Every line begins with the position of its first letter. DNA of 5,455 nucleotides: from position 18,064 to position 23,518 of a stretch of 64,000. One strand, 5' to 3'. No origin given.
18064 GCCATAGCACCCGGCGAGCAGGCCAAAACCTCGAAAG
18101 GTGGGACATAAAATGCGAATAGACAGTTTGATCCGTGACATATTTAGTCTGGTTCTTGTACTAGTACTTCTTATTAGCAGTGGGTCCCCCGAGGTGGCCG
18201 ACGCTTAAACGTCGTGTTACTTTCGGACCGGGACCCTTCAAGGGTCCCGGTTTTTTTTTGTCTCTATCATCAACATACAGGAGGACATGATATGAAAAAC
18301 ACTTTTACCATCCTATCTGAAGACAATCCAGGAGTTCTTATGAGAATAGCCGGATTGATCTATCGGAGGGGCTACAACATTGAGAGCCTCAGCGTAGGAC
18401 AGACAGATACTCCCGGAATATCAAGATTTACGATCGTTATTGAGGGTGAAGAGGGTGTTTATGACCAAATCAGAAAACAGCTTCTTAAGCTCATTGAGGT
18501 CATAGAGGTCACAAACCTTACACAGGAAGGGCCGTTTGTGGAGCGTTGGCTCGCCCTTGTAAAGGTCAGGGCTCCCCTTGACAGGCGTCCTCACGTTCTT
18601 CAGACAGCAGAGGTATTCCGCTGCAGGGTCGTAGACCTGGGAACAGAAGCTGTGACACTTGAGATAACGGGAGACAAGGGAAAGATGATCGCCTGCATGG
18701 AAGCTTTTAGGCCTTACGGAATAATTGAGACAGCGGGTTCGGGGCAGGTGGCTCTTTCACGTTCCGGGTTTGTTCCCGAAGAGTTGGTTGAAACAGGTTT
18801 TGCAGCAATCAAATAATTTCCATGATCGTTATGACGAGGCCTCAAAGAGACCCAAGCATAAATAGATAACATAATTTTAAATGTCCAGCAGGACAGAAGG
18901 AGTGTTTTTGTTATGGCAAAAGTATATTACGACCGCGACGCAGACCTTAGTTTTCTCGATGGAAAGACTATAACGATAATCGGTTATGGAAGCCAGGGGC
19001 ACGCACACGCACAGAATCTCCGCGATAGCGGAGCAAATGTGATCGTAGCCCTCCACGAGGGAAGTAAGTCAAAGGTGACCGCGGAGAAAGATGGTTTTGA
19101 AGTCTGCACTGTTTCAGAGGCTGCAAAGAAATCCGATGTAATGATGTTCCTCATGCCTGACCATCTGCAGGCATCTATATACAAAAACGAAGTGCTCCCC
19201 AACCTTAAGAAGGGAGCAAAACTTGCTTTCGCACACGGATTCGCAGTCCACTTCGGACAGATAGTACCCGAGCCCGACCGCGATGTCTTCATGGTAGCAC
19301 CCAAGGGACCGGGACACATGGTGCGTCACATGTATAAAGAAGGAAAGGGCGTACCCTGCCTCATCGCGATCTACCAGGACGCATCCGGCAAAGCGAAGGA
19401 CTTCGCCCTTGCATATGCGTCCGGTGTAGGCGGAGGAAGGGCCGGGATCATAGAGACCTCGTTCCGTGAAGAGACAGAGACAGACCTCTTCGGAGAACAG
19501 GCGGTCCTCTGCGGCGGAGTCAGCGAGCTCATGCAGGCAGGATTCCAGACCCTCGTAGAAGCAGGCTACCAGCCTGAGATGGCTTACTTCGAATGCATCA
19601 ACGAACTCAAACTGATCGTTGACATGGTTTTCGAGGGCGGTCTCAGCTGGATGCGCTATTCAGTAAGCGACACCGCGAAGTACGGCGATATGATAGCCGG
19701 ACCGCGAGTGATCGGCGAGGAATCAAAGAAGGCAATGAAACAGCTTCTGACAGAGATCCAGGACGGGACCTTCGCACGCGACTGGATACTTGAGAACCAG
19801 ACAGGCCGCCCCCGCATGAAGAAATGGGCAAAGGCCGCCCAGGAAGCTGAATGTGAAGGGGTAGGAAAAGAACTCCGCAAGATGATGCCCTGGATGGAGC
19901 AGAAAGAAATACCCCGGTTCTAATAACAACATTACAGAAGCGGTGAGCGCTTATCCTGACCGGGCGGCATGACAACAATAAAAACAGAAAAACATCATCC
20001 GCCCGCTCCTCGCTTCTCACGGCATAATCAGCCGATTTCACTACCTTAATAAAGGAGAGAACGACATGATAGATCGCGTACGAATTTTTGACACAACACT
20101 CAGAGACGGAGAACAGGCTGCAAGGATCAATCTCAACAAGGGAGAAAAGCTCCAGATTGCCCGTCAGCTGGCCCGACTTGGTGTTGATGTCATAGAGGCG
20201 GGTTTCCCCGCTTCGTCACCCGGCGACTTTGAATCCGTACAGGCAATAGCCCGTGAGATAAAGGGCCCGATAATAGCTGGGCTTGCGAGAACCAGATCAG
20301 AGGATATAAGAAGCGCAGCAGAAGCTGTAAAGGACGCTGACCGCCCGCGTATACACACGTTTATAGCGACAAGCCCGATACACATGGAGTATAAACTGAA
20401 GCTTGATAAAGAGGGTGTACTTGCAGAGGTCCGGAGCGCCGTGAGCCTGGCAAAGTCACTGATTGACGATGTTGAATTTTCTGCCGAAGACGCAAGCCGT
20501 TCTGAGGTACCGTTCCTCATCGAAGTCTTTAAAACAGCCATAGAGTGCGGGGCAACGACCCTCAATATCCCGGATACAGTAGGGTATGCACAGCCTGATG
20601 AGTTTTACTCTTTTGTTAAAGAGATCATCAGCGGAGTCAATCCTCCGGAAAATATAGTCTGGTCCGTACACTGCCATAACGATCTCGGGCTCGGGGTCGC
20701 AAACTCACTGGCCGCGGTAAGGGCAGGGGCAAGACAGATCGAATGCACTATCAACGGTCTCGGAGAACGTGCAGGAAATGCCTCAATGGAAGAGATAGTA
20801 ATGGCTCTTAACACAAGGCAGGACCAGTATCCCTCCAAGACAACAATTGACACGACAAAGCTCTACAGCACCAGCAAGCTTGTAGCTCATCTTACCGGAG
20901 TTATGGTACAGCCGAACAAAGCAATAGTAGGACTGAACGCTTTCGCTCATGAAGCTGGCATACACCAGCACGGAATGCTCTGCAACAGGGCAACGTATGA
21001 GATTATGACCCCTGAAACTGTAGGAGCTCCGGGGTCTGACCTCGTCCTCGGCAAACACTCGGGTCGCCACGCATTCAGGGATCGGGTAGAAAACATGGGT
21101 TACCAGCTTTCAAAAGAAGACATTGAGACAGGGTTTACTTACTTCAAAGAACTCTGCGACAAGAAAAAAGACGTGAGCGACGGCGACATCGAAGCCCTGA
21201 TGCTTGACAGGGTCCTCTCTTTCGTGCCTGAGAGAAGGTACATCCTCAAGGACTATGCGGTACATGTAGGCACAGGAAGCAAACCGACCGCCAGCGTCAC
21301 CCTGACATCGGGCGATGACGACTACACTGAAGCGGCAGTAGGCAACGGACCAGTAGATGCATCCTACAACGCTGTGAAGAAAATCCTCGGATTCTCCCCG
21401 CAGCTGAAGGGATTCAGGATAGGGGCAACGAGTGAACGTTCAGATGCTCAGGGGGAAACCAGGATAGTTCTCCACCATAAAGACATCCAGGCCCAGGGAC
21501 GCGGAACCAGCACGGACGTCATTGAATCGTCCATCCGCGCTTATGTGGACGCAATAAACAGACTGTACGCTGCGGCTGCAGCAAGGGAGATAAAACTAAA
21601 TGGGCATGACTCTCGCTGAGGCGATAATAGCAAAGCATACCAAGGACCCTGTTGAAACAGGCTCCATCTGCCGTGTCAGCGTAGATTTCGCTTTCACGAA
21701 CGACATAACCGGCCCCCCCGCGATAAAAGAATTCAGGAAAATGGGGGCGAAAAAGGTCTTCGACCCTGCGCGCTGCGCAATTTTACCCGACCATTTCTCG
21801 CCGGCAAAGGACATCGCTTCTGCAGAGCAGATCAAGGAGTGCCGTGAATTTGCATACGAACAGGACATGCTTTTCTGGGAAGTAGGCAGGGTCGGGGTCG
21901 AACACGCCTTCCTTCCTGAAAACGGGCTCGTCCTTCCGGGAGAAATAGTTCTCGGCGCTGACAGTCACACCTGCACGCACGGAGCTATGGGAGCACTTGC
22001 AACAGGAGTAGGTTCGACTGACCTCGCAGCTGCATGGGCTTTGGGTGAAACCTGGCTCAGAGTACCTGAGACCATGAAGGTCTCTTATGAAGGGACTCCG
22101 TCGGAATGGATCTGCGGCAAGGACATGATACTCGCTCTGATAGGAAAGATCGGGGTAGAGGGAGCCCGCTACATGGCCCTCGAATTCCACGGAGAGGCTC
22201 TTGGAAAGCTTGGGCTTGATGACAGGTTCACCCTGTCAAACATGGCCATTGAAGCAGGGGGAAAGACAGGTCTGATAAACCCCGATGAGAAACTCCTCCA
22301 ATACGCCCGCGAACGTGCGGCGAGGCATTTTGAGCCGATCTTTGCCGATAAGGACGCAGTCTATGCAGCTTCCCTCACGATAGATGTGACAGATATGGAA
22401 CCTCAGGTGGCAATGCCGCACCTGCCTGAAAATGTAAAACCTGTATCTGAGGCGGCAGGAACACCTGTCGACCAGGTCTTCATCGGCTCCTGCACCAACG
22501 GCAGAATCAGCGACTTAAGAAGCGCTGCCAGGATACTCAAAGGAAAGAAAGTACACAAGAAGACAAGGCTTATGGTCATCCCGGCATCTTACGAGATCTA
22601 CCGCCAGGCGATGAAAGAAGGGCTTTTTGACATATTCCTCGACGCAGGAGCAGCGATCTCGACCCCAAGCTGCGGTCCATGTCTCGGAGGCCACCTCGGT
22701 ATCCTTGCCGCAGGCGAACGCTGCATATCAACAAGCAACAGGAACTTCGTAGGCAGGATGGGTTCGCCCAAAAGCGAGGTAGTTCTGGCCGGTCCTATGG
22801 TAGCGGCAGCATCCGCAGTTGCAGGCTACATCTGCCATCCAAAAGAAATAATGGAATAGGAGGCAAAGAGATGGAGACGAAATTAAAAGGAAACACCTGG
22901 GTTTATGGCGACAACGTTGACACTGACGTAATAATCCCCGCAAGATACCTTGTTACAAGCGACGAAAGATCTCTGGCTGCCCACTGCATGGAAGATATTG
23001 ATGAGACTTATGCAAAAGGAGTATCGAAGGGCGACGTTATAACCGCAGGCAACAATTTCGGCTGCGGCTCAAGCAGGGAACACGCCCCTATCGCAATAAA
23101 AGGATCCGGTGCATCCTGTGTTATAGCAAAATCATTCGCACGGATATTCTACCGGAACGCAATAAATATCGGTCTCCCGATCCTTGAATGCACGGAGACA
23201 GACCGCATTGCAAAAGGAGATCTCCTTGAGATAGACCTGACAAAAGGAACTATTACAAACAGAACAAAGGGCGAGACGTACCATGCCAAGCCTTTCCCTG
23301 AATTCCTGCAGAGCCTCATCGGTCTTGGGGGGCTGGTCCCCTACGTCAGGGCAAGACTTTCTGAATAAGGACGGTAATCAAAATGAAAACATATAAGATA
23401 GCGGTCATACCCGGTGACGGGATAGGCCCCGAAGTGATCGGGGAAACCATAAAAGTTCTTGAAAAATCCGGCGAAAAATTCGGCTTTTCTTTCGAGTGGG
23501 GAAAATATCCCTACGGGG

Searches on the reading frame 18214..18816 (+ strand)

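Call 10: search_protein_families(library=pfam, proteins=[window:18214-18816:+])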
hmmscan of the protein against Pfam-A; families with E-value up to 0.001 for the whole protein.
window:18214-18816:+ (200 aa): 4 families
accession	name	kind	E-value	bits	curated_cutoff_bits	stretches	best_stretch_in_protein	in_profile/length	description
PF10369.15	ALS_ss_C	-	8.7e-24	83.8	23.2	1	111-184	1-74/74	Small subunit of acetolactate synthase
PF22629.2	ACT_AHAS_ss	-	1.6e-19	70.3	27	1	32-98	2-67/67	AHAS small subunit-like ACT domain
PF13710.12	ACT_5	-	2e-13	50.4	27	1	38-99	2-62/62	ACT domain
PF01842.31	ACT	-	2e-10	40.7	27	1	33-94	5-65/66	ACT domain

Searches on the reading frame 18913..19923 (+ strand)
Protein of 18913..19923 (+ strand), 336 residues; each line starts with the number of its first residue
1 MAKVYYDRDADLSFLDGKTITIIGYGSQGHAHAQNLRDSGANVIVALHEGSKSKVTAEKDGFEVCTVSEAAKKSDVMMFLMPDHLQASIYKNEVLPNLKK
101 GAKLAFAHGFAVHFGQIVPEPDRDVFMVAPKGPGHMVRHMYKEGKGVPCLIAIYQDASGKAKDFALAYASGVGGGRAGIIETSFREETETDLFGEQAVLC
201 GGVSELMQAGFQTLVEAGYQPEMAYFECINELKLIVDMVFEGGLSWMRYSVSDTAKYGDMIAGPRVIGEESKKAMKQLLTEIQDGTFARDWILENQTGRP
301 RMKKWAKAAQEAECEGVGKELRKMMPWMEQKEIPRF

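Call 10: search_protein_families(library=pfam, proteins=[window:18913-19923:+])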
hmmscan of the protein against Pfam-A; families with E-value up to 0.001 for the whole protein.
window:18913-19923:+ (336 aa): 6 families
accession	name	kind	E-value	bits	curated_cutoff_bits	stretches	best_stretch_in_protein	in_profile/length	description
PF07991.19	KARI_N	-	1e-75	253.3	20.6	1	15-178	2-165/165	Acetohydroxy acid isomeroreductase, NADPH-binding domain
PF01450.25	KARI_C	-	9.6e-65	217.7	29.1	1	184-327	1-144/144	Ketol-acid reductoisomerase, C-terminal domain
PF02826.25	2-Hacid_dh_C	-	3.9e-09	36.6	25.1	1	14-104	33-123/178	D-isomer specific 2-hydroxyacid dehydrogenase, NAD binding domain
PF00670.27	AdoHcyase_NAD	-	2.6e-08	34.6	27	1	13-78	19-83/162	S-adenosyl-L-homocysteine hydrolase, NAD binding domain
PF03807.23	F420_oxidored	-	3.1e-06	28.2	21.6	1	19-82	1-68/94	NADP oxidoreductase coenzyme F420-dependent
PF03446.21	NAD_binding_2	-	2.2e-05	25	21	1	19-102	1-87/161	NAD binding domain of 6-phosphogluconate dehydrogenase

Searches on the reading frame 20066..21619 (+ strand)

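Call 10: search_protein_families(library=pfam, proteins=[window:20066-21619:+])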
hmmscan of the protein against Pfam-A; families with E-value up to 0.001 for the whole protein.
window:20066-21619:+ (517 aa): 3 families
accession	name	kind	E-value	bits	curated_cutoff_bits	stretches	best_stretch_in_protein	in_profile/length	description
PF00682.25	HMGL-like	-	4.5e-95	318.4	29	1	4-273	1-260/260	HMGL-like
PF08502.15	LeuA_dimer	-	7.8e-34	116.8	24.9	1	370-501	2-131/131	LeuA allosteric (dimerisation) domain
PF22617.1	HCS_D2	-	3.9e-29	101.3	27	1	287-368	1-82/82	Homocitrate synthase post-HMGL domain-like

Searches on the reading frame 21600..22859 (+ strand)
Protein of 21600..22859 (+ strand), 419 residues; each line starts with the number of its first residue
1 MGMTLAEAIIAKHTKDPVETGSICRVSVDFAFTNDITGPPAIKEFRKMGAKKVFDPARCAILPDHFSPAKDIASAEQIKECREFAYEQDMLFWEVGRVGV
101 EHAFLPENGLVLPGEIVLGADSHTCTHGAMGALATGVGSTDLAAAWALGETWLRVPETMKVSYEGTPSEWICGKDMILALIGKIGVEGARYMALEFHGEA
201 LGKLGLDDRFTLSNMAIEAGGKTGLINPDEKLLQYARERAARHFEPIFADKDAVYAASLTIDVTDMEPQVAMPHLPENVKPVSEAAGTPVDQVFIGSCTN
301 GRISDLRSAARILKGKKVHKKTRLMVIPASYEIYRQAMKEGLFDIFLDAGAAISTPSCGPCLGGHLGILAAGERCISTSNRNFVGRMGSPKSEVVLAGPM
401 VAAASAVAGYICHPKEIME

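Call 10: search_protein_families(library=pfam, proteins=[window:21600-22859:+])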
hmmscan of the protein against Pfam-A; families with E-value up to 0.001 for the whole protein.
window:21600-22859:+ (419 aa): 2 families
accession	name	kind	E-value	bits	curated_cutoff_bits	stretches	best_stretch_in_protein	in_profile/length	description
PF00330.25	Aconitase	-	5.7e-102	342.5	28.7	2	8-286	2-307/463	Aconitase family (aconitate hydratase)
PF04412.18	AcnX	-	0.00019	20.7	31.5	1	280-358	281-357/400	Aconitase X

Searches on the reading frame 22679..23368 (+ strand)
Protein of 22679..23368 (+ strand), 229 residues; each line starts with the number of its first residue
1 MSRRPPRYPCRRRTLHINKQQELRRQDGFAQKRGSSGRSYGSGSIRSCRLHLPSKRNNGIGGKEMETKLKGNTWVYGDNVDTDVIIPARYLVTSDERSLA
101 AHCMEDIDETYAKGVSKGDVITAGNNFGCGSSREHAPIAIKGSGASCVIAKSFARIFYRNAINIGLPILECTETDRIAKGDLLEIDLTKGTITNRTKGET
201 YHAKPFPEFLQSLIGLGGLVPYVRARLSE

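Call 10: search_protein_families(library=pfam, proteins=[window:22679-23368:+])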
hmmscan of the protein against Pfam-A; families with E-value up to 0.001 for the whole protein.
window:22679-23368:+ (229 aa): 2 families
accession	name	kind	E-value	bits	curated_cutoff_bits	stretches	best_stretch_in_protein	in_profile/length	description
PF00694.25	Aconitase_C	-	1.4e-17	64.7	22.8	1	120-168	77-125/131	Aconitase C-terminal domain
PF06434.19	Aconitase_2_N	-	0.00037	20.7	27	0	80-222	10-169/204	Aconitate hydratase 2 N-terminus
